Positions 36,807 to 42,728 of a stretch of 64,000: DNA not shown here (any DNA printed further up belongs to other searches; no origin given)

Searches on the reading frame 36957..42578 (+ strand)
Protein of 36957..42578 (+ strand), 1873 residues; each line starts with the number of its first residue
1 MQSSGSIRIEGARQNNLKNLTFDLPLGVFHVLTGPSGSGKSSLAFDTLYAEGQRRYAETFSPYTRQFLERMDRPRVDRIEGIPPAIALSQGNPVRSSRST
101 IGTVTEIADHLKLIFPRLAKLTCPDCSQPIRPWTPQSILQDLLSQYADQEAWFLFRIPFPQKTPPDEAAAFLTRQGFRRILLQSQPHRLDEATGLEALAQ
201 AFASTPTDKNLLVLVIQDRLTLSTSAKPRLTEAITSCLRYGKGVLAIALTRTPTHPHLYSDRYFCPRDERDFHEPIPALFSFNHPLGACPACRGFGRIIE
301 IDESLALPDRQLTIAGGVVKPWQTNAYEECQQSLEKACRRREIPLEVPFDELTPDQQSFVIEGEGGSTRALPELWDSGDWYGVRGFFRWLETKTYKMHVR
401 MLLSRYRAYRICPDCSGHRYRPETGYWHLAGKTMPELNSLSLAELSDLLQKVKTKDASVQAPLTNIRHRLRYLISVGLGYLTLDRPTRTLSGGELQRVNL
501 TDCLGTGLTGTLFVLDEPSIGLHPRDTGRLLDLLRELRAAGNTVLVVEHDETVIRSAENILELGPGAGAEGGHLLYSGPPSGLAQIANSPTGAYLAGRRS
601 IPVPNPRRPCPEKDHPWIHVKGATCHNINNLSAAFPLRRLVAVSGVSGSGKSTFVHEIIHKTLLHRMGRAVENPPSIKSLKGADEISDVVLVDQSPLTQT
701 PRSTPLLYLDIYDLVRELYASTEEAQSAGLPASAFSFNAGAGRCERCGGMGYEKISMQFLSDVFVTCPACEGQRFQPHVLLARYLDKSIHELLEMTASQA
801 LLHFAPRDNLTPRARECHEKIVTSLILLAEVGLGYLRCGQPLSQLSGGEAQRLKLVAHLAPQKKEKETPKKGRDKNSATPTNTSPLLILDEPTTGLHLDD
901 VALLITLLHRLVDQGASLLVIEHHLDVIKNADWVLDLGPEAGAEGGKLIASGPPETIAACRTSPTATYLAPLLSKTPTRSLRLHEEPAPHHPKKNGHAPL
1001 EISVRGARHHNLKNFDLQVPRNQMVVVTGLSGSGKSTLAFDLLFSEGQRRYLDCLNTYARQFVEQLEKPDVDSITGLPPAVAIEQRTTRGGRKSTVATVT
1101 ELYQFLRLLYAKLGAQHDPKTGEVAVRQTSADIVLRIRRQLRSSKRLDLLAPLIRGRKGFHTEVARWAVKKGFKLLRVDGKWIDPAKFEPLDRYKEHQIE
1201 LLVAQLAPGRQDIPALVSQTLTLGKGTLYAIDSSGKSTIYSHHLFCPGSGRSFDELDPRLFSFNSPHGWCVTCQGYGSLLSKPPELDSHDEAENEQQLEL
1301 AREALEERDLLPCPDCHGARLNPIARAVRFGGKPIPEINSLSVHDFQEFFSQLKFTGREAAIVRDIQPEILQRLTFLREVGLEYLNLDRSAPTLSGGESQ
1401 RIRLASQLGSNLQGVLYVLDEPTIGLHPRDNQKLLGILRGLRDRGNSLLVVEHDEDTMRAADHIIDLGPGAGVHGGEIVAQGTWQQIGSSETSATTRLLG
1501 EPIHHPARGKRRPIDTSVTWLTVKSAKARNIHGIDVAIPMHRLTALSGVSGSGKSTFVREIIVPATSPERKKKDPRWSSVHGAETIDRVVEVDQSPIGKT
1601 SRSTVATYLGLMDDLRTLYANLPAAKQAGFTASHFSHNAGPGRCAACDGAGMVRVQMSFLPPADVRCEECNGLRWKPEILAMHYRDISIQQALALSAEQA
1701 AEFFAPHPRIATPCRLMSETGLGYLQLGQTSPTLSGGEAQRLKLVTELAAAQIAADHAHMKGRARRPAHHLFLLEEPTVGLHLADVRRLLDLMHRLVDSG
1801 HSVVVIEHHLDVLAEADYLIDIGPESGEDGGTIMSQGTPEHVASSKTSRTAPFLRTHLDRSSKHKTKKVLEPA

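Call 69: search_protein_families(library=pfam, proteins=[window:36957-42578:+], max_evalue=0.001)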
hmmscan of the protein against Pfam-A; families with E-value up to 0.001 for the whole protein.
window:36957-42578:+ (1873 aa): 30 families (the best 25 are shown)
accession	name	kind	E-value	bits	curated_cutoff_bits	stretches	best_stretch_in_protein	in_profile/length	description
PF00005.33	ABC_tran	-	3.3e-30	105.9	25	0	1012-1039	1-28/137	ABC transporter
PF17760.6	UvrA_inter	-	1.5e-23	83.2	23.3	2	1128-1229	1-104/109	UvrA interaction domain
PF13555.12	AAA_29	-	6.2e-16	58.3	27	0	1016-1038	16-38/61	P-loop containing region of AAA domain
PF13191.12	AAA_16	-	2.8e-13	51.1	32.6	0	1022-1092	24-100/167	AAA ATPase domain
PF02463.25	SMC_N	-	3.4e-13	50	40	0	1343-1466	135-210/220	RecF/RecN/SMC N terminal domain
PF20703.3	nSTAND1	-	5.9e-13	49.6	27.1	0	1540-1581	32-72/379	Novel STAND NTPase 1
PF13304.12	AAA_21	-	7.3e-13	49.7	27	0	504-547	253-296/304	AAA domain, putative AbiEii toxin, Type IV TA system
PF03193.22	RsgA_GTPase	-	3.6e-11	43.6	30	0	1519-1562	85-127/174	RsgA GTPase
PF13671.12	AAA_33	-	4.9e-11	43.5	27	0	640-659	1-20/143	AAA domain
PF13481.12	AAA_25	-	1.2e-10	41.8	27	0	24-48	30-54/195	AAA domain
PF17755.6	UvrA_DNA-bind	-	2.1e-10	41.3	23.2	1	302-367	1-66/110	UvrA DNA-binding domain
PF05729.18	NACHT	-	5e-10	39.9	26.7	0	639-661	1-23/167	NACHT domain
PF13401.12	AAA_22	-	6.5e-10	39.9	27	0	1022-1146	5-84/130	AAA domain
PF00684.25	DnaJ_CXXCXGXG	-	1.5e-09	38.4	32.7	0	743-773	17-50/65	DnaJ central domain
PF20720.3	nSTAND3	-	3.1e-09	37.1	27.2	0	1021-1046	16-41/155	Novel STAND NTPase 3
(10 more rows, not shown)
